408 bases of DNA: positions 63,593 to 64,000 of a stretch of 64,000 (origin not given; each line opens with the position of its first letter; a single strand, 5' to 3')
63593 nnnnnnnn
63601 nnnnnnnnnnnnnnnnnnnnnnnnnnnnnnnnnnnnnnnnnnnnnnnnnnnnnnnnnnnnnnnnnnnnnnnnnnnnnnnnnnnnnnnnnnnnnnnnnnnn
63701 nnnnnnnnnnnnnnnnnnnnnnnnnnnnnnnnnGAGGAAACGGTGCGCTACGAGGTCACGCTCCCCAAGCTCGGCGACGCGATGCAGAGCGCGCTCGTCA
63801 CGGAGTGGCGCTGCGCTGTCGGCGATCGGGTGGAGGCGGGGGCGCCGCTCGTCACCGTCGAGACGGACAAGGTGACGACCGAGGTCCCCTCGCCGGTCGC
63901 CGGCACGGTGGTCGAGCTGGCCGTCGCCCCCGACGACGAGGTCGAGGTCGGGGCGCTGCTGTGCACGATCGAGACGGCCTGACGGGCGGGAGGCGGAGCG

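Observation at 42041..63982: Three operons share the palindrome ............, marking a ~22-kb co-regulated catabolic island of unknown substrate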

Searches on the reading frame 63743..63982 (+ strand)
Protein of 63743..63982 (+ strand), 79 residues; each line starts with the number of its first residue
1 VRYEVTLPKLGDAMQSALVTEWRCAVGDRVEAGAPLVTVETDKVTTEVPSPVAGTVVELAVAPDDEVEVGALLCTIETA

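Call 13: search_protein_families(library=pfam, proteins=[window:63743-63982:+])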
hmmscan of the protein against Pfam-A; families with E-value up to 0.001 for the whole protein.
window:63743-63982:+ (79 aa): 4 families
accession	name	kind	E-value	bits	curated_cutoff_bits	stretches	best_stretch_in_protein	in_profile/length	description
PF00364.28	Biotin_lipoyl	-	1.8e-21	76.2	22.1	1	4-76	2-73/73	Biotin-requiring enzyme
PF13533.13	Biotin_lipoyl_2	-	3.2e-06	27.3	29.8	0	48-76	3-31/32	Biotin-lipoyl like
PF01597.25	GCV_H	-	1.7e-05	25.2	22.2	1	24-65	39-80/122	Glycine cleavage H-protein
PF13437.12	HlyD_3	-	0.00035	21.7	22.2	0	49-77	3-31/106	HlyD family secretion protein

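Call 22: find_encoding_contigs(protein=window:63743-63982:+, flank=10000, max_places=6)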
Protein window:63743-63982:+ (79 aa): 3 contigs read that carry it; 2 places shown.
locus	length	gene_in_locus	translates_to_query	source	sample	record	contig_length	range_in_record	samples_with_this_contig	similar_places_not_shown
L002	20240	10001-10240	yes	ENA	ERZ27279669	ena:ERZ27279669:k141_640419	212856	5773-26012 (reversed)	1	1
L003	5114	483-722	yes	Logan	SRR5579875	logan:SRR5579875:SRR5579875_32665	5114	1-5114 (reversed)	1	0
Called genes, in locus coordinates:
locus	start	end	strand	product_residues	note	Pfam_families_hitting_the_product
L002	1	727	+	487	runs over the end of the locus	PF00005:ABC_tran, PF13304:AAA_21 (faint), PF00005:ABC_tran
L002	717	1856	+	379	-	PF02653:BPD_transp_2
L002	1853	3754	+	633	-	PF25837:Apionate_lact_N, PF25838:Apionate_lact_M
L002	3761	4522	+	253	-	PF00106:adh_short, PF08659:KR, PF23441:SDR, PF13561:adh_short_C2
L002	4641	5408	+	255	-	PF00106:adh_short, PF01370:Epimerase (weak), PF08659:KR, PF13561:adh_short_C2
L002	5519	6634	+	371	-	PF02746:MR_MLE_N, PF13378:MR_MLE_C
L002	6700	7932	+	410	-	PF02515:CoA_transf_3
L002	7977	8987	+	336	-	PF02779:Transket_pyr, PF02780:Transketolase_C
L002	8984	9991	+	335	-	PF00676:E1_dh, PF02775:TPP_enzyme_C (weak)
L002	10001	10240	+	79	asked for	PF00364:Biotin_lipoyl, PF01597:GCV_H (weak), PF25997:BSH_YhbJ (weak), PF25917:BSH_RND (faint), PF25984:BSH_YknX (faint)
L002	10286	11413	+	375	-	PF02746:MR_MLE_N, PF13378:MR_MLE_C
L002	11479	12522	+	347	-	PF00356:LacI, PF00532:Peripla_BP_1, PF13407:Peripla_BP_4 (weak), PF13377:Peripla_BP_3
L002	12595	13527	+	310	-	PF19328:DAP_DH_C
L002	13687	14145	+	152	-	-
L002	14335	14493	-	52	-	-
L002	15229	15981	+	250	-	PF00106:adh_short, PF13561:adh_short_C2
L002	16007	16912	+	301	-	PF01261:AP_endonuc_2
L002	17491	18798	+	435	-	PF07690:MFS_1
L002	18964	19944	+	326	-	PF09084:NMT1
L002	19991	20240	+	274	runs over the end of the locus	PF00005:ABC_tran, PF20703:nSTAND1 (weak)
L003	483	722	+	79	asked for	PF00364:Biotin_lipoyl, PF01597:GCV_H (weak), PF25997:BSH_YhbJ (weak), PF25917:BSH_RND (faint), PF25984:BSH_YknX (faint)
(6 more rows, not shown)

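Call 34: search_protein_families(library=ncbifam, proteins=[L002:10286-11413:+, L002:11479-12522:+, L002:12595-13527:+], max_evalue=0.001)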
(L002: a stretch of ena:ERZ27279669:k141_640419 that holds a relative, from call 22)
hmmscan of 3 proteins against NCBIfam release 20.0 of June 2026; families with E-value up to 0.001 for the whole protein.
L002:10286-11413:+ (375 aa): 15 families
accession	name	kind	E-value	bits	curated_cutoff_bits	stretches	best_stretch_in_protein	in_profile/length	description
NF040790.2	glucon_galact_dh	equivalog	4.8e-51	173.8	750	1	1-374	1-371/390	bifunctional D-gluconate/D-galactonate dehydratase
NF010624.0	PRK14017.1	equivalog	4.8e-50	170.7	311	1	26-371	16-359/382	galactonate dehydratase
NF047820.1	TalGalacDh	equivalog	2.4e-40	138.6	500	1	25-368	38-360/371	L-talarate/galactarate dehydratase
NF043051.1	ManoateDhtManD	equivalog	2.3e-35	122.2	550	2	24-171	16-157/403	D-mannonate dehydratase ManD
NF011968.0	PRK15440.1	equivalog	1.2e-33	116.6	393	1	29-368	63-387/395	L-rhamnonate dehydratase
NF011654.0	PRK15072.1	subfamily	1.6e-33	116.1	430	2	23-168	15-154/404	D-galactonate dehydratase family protein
NF040866.1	AraD_Arch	equivalog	3.1e-32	112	650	1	27-374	36-371/372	arabinonate dehydratase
TIGR02534.1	mucon_cyclo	subfamily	2e-30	106.1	334.95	1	19-373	23-366/368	muconate/chloromuconate family cycloisomerase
NF043002.1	HProlDhtase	equivalog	2.7e-19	69.3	500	1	26-369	34-359/366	cis-3-hydroxy-L-proline dehydratase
TIGR01928.1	menC_lowGC_arch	equivalog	8.6e-12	44.7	200.65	1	15-296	13-274/325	o-succinylbenzoate synthase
NF041118.1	A_G_epim_Thtga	equivalog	3.3e-08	33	500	1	29-300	35-287/341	L-Ala-D/L-Glu epimerase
TIGR03247.1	glucar-dehydr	equivalog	3.1e-07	29.5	828.7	1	259-370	292-403/441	glucarate dehydratase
NF002782.0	PRK02901.1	equivalog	1.5e-06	27.5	288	1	143-324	88-261/328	o-succinylbenzoate synthase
NF042940.1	racemase_DgcA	equivalog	3.2e-06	26.6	400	1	92-246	80-216/323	N-acetyl-D-Glu racemase DgcA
TIGR01927.1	menC_gam_Gplu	equivalog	1.5e-05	24.4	130.55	1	174-319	135-276/307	o-succinylbenzoate synthase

L002:11479-12522:+ (347 aa): 18 families
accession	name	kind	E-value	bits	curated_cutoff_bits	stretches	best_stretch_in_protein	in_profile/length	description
NF047341.1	lactose_RbsR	equivalog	1.8e-56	191.9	382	1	10-340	3-329/331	ribose utilization transcriptional repressor RbsR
NF051853.1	TransRegUriRCory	equivalog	8e-53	179.7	550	1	12-339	3-324/327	transcriptional regulator UriR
NF007743.0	PRK10423.1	equivalog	4.8e-46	157.4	531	1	12-338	4-329/330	ribose operon transcriptional repressor RbsR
NF008269.0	PRK11041.1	equivalog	5e-45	154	436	1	9-342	9-340/342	DNA-binding transcriptional regulator CytR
NF007075.0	PRK09526.1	subfamily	5.5e-45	153.8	340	1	9-344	5-336/358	LacI family DNA-binding transcriptional regulator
NF007979.0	PRK10703.1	equivalog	3.1e-43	148.2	501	1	11-330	3-323/341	HTH-type transcriptional repressor PurR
NF007706.0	PRK10401.1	equivalog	3.9e-42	144.8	555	1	10-326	2-316/346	HTH-type transcriptional regulator GalS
TIGR02417.1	fruct_sucro_rep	subfamily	1.5e-40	139.4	389.55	1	11-336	1-326/327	D-fructose-responsive transcription factor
NF007449.0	PRK10014.1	subfamily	7.5e-39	133.7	310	1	9-335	6-340/342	Mal regulon transcriptional regulator MalI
TIGR01481.1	ccpA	equivalog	6.7e-38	130.9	442.35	1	8-339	1-329/330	catabolite control protein A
NF008002.0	PRK10727.1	equivalog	1e-36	126.8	557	1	11-330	3-320/341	HTH-type transcriptional regulator GalR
NF008452.0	PRK11303.1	equivalog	9.9e-35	120.3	385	1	10-329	1-321/332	catabolite repressor/activator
NF052440.1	TransRegGNTRPSEAE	equivalog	1.6e-34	119.5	400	1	10-333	6-327/333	HTH-type transcriptional regulator GntR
NF011563.0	PRK14987.1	equivalog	4.2e-28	98.6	433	1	12-336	8-328/331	gluconate operon transcriptional repressor GntR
TIGR02405.1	trehalos_R_Ecol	equivalog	7.2e-28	97.8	357.35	1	11-324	3-303/311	trehalose operon repressor TreR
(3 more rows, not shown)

L002:12595-13527:+ (310 aa): 1 family
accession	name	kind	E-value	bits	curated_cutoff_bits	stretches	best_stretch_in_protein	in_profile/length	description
NF040740.1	ornith_Ord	equivalog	5.6e-73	246.3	400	1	37-307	62-331/335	2,4-diaminopentanoate dehydrogenase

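Call 49: search_solved_structures(query=L002:11479-12522:+, max_evalue=1e-20)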
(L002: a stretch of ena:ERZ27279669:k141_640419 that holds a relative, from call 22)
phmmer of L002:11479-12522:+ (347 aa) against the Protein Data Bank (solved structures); distinct sequences matched with E-value up to 1e-20: 39.
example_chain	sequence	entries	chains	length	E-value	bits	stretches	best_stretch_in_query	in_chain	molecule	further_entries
1rzr_G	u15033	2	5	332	2e-38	135.9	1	10-339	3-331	Glucose-resistance amylase regulator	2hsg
9nt3_D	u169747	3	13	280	2e-38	135.9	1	67-343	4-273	Ancestral LacI Transcription Factor | LacI Transcription Factor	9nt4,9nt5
1zvv_A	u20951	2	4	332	3.6e-38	135.1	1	10-339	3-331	Glucose-resistance amylase regulator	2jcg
9ny7_A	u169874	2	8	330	1.3e-37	133.2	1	12-337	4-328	Ribose operon repressor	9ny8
3oqo_A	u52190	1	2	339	1.9e-37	132.7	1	10-339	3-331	Catabolite control protein A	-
3oqm_A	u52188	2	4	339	1.9e-37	132.7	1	10-339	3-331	Catabolite control protein A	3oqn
3bil_A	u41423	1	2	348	6.5e-35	124.4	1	12-338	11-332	Probable LacI-family transcriptional regulator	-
3egc_A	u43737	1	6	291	6.5e-35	124.4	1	61-335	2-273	putative ribose operon repressor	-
1jh9_A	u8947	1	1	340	1.3e-34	123.4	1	12-339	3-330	PURINE NUCLEOTIDE SYNTHESIS REPRESSOR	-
2pua_A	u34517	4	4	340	7.7e-34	120.9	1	12-339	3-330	PURINE REPRESSOR | PROTEIN (PURINE REPRESSOR)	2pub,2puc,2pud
1jft_A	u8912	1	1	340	8.1e-34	120.8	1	12-339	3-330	PURINE NUCLEOTIDE SYNTHESIS REPRESSOR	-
1jfs_A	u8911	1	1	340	1.4e-33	120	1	12-339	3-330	PURINE NUCLEOTIDE SYNTHESIS REPRESSOR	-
1bdi_A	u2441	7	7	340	1.4e-33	120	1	12-339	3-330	PROTEIN (PURINE REPRESSOR) | PROTEIN (PURINE NUCLEOTIDE SYNTHESIS REPRESSOR)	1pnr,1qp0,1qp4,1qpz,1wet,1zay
2pue_A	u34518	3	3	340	1.5e-33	120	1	12-339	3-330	PROTEIN (PURINE REPRESSOR ) | PROTEIN (PURINE REPRESSOR)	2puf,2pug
1vpw_A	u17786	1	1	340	2.6e-33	119.1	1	12-339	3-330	PURINE REPRESSOR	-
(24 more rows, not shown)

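Call 63: find_homologous_proteins(query=L002:11479-12522:+, max_evalue=1e-60)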
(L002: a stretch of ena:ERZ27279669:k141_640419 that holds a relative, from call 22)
Query L002:11479-12522:+ (347 aa): 269 proteins with E <= 1e-60 among 8000 candidates; the best 120 are listed.
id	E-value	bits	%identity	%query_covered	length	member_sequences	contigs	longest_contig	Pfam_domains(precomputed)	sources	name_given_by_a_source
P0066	6.4e-212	721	100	100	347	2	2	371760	PF13377.13,PF00532.28,PF00356.28,PF13407.13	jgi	-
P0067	1.7e-140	486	70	96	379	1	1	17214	PF13377.13,PF00532.28,PF00356.28,PF13407.13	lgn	-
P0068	5.1e-132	458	66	96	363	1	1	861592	PF13377.13,PF00532.28,PF00356.28,PF13407.13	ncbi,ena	-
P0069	5.5e-131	455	64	96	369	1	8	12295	PF13377.13,PF00532.28,PF00356.28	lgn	-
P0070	1.1e-130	454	65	97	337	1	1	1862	PF13377.13,PF00532.28,PF00356.28,PF13407.13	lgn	-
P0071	5.5e-130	452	65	95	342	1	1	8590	PF13377.13,PF00532.28,PF00356.28,PF13407.13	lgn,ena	-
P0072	3.0e-129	449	67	96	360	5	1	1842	PF13377.13,PF00532.28,PF00356.28,PF13407.13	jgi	-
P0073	5.3e-129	448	66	97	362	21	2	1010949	PF13377.13,PF00532.28,PF00356.28,PF13407.13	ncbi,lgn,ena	-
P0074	1.4e-128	447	66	97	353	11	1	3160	PF13377.13,PF00532.28,PF00356.28,PF13407.13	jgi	jgi:LacI family transcriptional regulator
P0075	1.8e-128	447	63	97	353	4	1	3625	PF13377.13,PF00532.28,PF00356.28,PF13407.13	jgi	jgi:LacI family transcriptional regulator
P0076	9.2e-128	444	66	96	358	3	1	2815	PF13377.13,PF00532.28,PF00356.28,PF13407.13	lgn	-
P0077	1.6e-127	443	65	95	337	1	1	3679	PF13377.13,PF00532.28,PF00356.28,PF13407.13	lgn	-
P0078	1.9e-127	443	66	96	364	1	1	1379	PF13377.13,PF00532.28,PF00356.28,PF13407.13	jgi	-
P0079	4.6e-127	442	64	98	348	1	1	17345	PF13377.13,PF00532.28,PF00356.28,PF13407.13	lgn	-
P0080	5.3e-127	442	61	99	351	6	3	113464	PF13377.13,PF00532.28,PF00356.28,PF13407.13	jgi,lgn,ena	jgi:LacI family transcriptional regulator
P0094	5.2e-120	419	59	98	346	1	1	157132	PF13377.13,PF00532.28,PF00356.28,PF13407.13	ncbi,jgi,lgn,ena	jgi:LacI family transcriptional regulator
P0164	6.5e-83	297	49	96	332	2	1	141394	PF13377.13,PF00532.28,PF00356.28,PF13407.13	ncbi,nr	ncbi:MAG: LacI family transcriptional regulator [Acidimicrobiia bacterium]|nr:MAG: LacI family trans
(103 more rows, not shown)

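Call 64: find_encoding_contigs(protein=P0073, flank=10000, max_places=1)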
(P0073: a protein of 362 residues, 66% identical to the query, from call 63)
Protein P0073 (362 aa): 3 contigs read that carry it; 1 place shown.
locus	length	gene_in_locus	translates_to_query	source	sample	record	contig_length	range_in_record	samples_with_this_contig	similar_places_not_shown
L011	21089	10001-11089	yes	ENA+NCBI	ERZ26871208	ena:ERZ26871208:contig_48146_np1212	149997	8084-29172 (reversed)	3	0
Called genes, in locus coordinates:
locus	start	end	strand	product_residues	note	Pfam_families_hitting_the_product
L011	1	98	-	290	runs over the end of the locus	PF04909:Amidohydro_2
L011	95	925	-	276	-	PF00106:adh_short, PF08659:KR (weak), PF13561:adh_short_C2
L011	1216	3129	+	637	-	PF25837:Apionate_lact_N, PF25838:Apionate_lact_M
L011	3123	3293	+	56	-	-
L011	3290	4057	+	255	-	PF00106:adh_short, PF08659:KR, PF13561:adh_short_C2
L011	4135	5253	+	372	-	PF02746:MR_MLE_N, PF13378:MR_MLE_C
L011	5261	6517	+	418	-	PF02515:CoA_transf_3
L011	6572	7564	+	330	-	PF02779:Transket_pyr, PF02780:Transketolase_C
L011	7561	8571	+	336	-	PF00676:E1_dh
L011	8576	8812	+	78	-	PF00364:Biotin_lipoyl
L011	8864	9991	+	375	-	PF02746:MR_MLE_N, PF13378:MR_MLE_C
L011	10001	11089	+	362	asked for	PF00356:LacI, PF00532:Peripla_BP_1, PF13407:Peripla_BP_4, PF13377:Peripla_BP_3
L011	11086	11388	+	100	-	PF02426:MIase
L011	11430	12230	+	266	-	PF01575:MaoC_dehydratas (weak)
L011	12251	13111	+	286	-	PF03328:HpcH_HpaI, PF15617:C-C_Bond_Lyase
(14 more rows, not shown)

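Call 65: find_encoding_contigs(protein=P0094, flank=10000, max_places=1)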
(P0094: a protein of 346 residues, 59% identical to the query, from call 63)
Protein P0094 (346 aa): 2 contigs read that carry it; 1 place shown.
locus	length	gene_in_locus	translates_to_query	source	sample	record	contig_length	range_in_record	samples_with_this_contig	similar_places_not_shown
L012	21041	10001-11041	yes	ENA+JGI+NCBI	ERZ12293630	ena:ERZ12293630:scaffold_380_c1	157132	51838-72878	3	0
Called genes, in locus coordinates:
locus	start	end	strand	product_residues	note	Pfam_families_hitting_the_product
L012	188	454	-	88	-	-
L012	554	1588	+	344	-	PF02746:MR_MLE_N, PF13378:MR_MLE_C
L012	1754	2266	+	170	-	PF19315:MC_hydratase, PF01575:MaoC_dehydratas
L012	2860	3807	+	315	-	PF07883:Cupin_2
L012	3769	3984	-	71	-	-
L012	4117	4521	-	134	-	-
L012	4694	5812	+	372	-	PF02746:MR_MLE_N, PF13378:MR_MLE_C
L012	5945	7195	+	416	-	PF02515:CoA_transf_3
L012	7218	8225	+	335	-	PF02779:Transket_pyr, PF02780:Transketolase_C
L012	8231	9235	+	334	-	PF00676:E1_dh, PF02775:TPP_enzyme_C (weak)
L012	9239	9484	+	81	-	PF00364:Biotin_lipoyl, PF01597:GCV_H (weak)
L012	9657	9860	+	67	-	-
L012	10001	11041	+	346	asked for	PF00356:LacI, PF00532:Peripla_BP_1, PF13407:Peripla_BP_4, PF13377:Peripla_BP_3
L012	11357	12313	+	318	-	PF00106:adh_short, PF08659:KR, PF13561:adh_short_C2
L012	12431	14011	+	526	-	PF00496:SBP_bac_5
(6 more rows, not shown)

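Call 66: find_encoding_contigs(protein=P0164, flank=10000, max_places=1)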
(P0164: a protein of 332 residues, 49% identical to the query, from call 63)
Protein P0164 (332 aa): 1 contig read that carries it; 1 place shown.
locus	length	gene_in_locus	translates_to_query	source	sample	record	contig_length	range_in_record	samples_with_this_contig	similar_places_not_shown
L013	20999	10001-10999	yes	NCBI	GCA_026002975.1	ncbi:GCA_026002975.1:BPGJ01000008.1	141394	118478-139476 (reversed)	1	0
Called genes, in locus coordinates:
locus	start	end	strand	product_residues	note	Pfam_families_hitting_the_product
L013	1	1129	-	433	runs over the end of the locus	PF14690:Zn_ribbon_ISL3, PF13542:HTH_Tnp_ISL3 (weak), PF01610:DDE_Tnp_ISL3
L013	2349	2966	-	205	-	PF13378:MR_MLE_C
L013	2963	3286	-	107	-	-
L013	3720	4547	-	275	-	PF02653:BPD_transp_2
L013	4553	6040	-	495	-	PF00005:ABC_tran, PF13304:AAA_21 (faint), PF00005:ABC_tran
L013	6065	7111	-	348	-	PF13407:Peripla_BP_4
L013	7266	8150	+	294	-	PF04909:Amidohydro_2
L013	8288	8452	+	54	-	-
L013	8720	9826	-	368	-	PF02746:MR_MLE_N, PF13378:MR_MLE_C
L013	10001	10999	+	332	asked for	PF00356:LacI, PF00532:Peripla_BP_1, PF13407:Peripla_BP_4, PF13377:Peripla_BP_3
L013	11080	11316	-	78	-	PF00364:Biotin_lipoyl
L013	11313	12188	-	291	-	PF00676:E1_dh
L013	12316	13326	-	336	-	PF02779:Transket_pyr, PF02780:Transketolase_C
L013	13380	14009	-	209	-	PF01261:AP_endonuc_2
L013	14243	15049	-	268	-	PF22725:GFO_IDH_MocA_C3, PF02894:GFO_IDH_MocA_C (faint)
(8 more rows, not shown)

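Call 76: search_protein_families(library=pfam, proteins=[L002:14335-14748:-, L002:14745-14990:-, L002:13687-14145:+, L002:15229-15981:+, L002:16007-16912:+, L002:17491-18798:+], max_evalue=0.01)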
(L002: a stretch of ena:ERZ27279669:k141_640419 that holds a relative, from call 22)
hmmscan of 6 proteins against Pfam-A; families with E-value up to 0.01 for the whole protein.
L002:14335-14748:- (137 aa): 1 family
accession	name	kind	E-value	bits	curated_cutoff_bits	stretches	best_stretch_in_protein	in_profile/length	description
PF01850.27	PIN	-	7.5e-13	49.6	23.6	1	4-124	3-118/120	PIN domain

L002:14745-14990:- (81 aa): 4 families
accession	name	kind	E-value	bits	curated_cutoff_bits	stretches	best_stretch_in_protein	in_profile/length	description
PF01402.27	RHH_1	-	1e-07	32.1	20.5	1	3-38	3-38/39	Ribbon-helix-helix protein, copG family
PF08681.18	TacA1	-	4.9e-07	30.1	21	1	4-41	4-41/80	Antitoxin TacA 1-like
PF21983.2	NikA-like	-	0.0014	19.2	27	1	3-36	8-41/72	Mobilization protein NikA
PF19807.5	DUF6290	-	0.0029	18.2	27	1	3-38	5-40/72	Family of unknown function (DUF6290)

L002:13687-14145:+ (152 aa): 0 families

L002:15229-15981:+ (250 aa): 4 families
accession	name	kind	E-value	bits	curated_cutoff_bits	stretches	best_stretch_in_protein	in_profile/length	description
PF13561.12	adh_short_C2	-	3e-51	174.7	27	1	17-247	3-235/236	Enoyl-(Acyl carrier protein) reductase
PF00106.31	adh_short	-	1.1e-47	162.5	26.6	1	11-199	3-193/195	short chain dehydrogenase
PF08659.16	KR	-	5.4e-05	23.6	22.6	1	12-187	4-177/180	KR domain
PF01370.27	Epimerase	-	0.00052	19.9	20.9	1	12-120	2-103/240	NAD dependent epimerase/dehydratase family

L002:16007-16912:+ (301 aa): 1 family
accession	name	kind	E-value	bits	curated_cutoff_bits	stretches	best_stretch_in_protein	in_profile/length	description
PF01261.30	AP_endonuc_2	-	2.3e-24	86.9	31.1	1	49-258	21-230/249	Xylose isomerase-like TIM barrel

L002:17491-18798:+ (435 aa): 2 families
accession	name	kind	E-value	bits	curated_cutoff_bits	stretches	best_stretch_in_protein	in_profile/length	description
PF07690.21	MFS_1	-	8.9e-34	117.4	33.4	2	58-377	13-347/347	Major Facilitator Superfamily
PF12832.13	MFS_1_like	-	0.0043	16.6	25.2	0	261-343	25-107/373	MFS_1 like family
